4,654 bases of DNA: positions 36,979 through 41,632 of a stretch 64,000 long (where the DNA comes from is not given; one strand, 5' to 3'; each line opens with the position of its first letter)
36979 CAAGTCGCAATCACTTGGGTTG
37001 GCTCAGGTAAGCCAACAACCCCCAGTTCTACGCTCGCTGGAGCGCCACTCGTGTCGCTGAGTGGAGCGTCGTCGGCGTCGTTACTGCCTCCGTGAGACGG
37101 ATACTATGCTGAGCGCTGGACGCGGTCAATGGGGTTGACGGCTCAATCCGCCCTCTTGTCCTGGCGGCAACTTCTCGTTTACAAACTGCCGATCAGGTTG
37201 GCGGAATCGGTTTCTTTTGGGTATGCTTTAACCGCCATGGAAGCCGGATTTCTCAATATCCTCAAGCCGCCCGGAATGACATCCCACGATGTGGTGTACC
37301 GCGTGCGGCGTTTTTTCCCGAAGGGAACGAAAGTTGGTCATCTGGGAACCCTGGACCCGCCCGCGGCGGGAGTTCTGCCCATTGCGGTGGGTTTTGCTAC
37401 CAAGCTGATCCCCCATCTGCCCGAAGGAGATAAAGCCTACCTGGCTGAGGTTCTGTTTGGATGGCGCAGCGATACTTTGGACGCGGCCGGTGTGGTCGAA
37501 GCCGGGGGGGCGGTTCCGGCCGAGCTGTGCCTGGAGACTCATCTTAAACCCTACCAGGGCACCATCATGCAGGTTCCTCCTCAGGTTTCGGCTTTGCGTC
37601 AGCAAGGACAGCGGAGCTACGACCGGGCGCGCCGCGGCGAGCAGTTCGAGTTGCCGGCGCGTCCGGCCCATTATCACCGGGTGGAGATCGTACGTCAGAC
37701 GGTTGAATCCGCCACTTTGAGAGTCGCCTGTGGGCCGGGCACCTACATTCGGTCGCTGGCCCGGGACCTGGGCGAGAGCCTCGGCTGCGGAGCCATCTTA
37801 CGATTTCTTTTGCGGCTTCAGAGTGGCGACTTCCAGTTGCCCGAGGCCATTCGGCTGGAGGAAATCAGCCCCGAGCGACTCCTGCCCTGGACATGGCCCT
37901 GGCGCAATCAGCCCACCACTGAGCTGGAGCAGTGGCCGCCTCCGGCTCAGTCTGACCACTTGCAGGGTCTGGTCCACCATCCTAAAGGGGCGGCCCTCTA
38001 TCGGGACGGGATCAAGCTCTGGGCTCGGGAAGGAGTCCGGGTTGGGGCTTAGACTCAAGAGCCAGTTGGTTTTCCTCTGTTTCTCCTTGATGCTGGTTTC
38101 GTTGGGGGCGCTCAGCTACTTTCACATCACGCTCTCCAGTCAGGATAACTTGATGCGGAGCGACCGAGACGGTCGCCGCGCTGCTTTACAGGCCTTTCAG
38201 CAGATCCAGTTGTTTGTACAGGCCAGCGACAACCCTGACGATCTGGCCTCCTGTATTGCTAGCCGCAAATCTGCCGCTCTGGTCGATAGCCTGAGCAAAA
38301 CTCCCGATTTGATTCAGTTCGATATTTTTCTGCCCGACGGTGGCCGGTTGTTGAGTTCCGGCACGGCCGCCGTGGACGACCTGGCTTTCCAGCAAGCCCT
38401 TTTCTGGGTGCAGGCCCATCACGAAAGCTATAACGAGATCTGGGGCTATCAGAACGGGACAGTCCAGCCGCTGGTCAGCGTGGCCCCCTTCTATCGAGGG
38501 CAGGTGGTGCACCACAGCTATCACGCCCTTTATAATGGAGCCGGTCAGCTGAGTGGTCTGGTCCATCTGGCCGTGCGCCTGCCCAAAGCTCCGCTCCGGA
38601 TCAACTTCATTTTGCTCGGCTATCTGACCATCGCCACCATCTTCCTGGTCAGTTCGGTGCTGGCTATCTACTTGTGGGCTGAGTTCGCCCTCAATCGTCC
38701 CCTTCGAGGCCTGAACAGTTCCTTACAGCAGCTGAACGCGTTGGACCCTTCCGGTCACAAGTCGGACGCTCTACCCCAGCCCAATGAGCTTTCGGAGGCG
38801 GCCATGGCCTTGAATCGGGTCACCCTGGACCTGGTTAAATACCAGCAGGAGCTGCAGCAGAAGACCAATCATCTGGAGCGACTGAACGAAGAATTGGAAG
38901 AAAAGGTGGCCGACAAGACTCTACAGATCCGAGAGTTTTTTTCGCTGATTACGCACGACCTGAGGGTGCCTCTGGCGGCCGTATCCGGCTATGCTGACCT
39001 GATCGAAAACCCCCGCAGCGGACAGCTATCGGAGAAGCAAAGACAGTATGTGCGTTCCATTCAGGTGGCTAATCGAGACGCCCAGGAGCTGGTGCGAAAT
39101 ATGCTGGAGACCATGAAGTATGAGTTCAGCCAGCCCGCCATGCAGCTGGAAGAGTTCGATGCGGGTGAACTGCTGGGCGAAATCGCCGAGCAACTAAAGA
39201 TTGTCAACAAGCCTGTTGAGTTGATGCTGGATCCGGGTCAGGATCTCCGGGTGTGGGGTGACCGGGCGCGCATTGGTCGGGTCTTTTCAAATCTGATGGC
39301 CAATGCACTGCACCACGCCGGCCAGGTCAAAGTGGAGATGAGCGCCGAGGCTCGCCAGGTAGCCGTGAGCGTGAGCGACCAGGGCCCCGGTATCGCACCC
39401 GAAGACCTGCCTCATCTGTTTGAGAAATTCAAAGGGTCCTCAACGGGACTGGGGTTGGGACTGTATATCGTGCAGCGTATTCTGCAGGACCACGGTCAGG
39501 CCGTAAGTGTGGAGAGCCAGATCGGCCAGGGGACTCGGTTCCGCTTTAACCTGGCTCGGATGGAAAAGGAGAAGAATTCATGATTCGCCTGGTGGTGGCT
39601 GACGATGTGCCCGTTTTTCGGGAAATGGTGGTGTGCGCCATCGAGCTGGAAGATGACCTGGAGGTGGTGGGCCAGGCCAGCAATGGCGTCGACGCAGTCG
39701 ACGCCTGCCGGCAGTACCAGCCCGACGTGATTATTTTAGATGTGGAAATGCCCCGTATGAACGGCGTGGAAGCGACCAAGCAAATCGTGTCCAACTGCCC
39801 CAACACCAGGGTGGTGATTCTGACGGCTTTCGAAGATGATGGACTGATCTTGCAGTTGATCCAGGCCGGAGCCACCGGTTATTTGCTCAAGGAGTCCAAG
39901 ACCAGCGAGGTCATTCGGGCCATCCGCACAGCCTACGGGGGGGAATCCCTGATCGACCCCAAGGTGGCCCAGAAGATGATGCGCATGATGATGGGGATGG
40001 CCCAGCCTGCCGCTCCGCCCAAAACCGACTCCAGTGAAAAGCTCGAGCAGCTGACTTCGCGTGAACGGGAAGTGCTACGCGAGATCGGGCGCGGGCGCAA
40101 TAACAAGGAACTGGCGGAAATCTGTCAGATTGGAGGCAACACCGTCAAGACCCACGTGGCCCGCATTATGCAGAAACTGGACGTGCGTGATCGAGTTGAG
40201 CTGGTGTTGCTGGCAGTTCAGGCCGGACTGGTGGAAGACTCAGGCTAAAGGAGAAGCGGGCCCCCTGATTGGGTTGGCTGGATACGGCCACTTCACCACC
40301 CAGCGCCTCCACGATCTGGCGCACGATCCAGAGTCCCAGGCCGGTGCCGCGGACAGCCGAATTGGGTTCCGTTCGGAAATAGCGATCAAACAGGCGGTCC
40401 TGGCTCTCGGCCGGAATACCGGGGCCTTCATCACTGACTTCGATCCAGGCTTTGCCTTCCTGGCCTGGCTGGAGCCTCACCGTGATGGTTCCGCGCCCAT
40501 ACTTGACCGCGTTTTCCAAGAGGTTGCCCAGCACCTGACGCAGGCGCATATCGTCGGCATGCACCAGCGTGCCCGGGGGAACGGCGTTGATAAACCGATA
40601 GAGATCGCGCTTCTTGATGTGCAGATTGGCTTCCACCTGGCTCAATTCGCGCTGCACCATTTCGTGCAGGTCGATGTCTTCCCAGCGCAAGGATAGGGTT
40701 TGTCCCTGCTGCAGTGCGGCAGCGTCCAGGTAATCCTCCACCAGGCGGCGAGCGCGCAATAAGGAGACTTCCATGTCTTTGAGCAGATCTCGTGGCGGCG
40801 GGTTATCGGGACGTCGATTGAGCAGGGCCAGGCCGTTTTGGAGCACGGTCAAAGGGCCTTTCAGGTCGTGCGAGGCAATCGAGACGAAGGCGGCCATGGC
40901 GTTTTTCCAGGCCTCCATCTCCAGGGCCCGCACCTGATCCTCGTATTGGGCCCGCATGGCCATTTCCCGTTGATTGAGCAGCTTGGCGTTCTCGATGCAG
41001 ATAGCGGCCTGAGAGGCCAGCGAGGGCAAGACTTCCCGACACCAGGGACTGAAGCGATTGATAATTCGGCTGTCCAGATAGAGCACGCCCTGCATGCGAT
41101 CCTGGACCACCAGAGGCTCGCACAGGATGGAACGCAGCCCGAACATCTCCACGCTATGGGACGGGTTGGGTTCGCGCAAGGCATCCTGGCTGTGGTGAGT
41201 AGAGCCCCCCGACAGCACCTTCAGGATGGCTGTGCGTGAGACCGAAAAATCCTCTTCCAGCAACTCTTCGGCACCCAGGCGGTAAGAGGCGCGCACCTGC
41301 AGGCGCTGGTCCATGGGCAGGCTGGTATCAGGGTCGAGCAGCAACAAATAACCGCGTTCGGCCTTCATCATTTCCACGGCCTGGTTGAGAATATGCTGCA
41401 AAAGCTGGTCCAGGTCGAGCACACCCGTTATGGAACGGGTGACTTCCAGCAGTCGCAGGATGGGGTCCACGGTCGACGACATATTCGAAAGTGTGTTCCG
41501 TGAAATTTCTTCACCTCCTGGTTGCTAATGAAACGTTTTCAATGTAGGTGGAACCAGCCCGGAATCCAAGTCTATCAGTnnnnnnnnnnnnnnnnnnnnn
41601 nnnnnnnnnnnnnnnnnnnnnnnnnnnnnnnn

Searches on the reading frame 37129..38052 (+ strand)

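Call 75: search_protein_families(library=pfam, proteins=[window:37129-38052:+], max_evalue=0.001)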
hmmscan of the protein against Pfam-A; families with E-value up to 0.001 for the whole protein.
window:37129-38052:+ (307 aa): 2 families
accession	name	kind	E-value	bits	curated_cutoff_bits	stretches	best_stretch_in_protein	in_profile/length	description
PF01509.24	TruB_N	-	6.8e-40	137.3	27.3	1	65-207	5-149/149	TruB family pseudouridylate synthase (N terminal domain)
PF16198.10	TruB_C_2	-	5.9e-08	33.2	29.3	1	208-247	1-40/66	tRNA pseudouridylate synthase B C-terminal domain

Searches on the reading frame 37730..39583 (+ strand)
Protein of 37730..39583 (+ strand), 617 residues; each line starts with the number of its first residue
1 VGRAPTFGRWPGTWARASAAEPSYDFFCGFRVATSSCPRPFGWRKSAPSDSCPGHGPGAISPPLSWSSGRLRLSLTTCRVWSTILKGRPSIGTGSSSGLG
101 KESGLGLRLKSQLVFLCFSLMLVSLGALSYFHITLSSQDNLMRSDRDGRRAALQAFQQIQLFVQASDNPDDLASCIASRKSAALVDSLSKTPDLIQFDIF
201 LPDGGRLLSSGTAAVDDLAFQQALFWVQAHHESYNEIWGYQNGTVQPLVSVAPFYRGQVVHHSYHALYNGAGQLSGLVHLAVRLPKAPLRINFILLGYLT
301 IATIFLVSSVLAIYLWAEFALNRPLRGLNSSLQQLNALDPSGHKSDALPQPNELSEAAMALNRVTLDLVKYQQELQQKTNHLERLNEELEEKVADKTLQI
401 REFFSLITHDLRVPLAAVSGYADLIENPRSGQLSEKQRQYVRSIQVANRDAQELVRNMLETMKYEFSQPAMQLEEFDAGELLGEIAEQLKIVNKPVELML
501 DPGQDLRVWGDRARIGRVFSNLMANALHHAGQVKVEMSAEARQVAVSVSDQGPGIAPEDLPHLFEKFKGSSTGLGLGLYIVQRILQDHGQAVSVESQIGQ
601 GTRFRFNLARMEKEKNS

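Call 75: search_protein_families(library=pfam, proteins=[window:37730-39583:+], max_evalue=0.001)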
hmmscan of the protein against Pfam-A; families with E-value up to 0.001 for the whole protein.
window:37730-39583:+ (617 aa): 3 families
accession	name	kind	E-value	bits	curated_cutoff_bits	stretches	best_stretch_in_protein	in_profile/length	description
PF02518.31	HATPase_c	-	2.7e-25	89.4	26.4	1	510-608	1-107/111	Histidine kinase-, DNA gyrase B-, and HSP90-like ATPase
PF00512.31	HisKA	-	2e-12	47.4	26.9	1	400-461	2-60/66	His Kinase A (phospho-acceptor) domain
PF13581.12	HATPase_c_2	-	7.8e-07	29.6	27.4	1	523-588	40-112/127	Histidine kinase-like ATPase domain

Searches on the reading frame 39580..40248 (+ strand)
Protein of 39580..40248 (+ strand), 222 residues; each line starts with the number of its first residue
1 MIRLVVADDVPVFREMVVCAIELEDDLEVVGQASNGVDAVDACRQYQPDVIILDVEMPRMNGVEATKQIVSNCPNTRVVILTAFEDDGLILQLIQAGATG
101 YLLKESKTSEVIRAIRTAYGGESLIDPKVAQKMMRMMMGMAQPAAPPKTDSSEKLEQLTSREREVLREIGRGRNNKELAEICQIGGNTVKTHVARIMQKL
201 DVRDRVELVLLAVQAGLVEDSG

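Call 75: search_protein_families(library=pfam, proteins=[window:39580-40248:+], max_evalue=0.001)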
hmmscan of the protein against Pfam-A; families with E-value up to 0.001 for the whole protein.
window:39580-40248:+ (222 aa): 5 families
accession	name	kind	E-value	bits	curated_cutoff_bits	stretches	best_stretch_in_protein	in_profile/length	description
PF00072.30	Response_reg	-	2.4e-26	92.5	30.2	1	5-115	2-110/111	Response regulator receiver domain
PF00196.25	GerE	-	6e-18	64.7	23.5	1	157-212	2-57/57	Bacterial regulatory proteins, luxR family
PF08281.18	Sigma70_r4_2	-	0.00011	22.2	25.7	1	154-200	7-54/54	Sigma-70, region 4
PF04545.22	Sigma70_r4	-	0.00023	21.1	24.1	1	155-200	2-48/50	Sigma-70, region 4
PF13463.12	HTH_27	-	0.00054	20.6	22.2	0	158-203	1-45/68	Winged helix DNA-binding domain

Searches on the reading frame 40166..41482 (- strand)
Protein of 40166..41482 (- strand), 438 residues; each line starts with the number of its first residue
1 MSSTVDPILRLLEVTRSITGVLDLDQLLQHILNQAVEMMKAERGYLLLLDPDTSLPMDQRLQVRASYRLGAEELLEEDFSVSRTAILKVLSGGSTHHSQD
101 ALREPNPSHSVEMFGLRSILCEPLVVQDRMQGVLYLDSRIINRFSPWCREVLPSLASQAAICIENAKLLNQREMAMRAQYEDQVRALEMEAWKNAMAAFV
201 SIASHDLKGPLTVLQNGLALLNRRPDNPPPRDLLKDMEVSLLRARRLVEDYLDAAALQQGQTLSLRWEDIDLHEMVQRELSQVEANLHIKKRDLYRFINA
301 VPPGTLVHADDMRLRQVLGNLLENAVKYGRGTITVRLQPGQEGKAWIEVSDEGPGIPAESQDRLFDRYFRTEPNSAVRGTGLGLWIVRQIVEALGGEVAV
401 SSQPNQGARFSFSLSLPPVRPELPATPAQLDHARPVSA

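Call 75: search_protein_families(library=pfam, proteins=[window:40166-41482:-], max_evalue=0.001)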
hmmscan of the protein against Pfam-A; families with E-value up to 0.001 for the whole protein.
window:40166-41482:- (438 aa): 6 families
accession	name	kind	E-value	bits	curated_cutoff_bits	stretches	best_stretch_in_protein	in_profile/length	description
PF02518.31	HATPase_c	-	1.3e-30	106.5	26.4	1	310-417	2-110/111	Histidine kinase-, DNA gyrase B-, and HSP90-like ATPase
PF13492.12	GAF_3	-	1.4e-13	51.9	27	1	23-165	1-129/129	GAF domain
PF13185.12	GAF_2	-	1.9e-13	51.2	28.6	1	22-164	2-136/136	GAF domain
PF01590.32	GAF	-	4.4e-12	47.1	22.4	1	23-163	1-133/133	GAF domain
PF00512.31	HisKA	-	4.9e-11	43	26.9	1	196-260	2-66/66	His Kinase A (phospho-acceptor) domain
PF13581.12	HATPase_c_2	-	6.8e-05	23.3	27.4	1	313-394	31-112/127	Histidine kinase-like ATPase domain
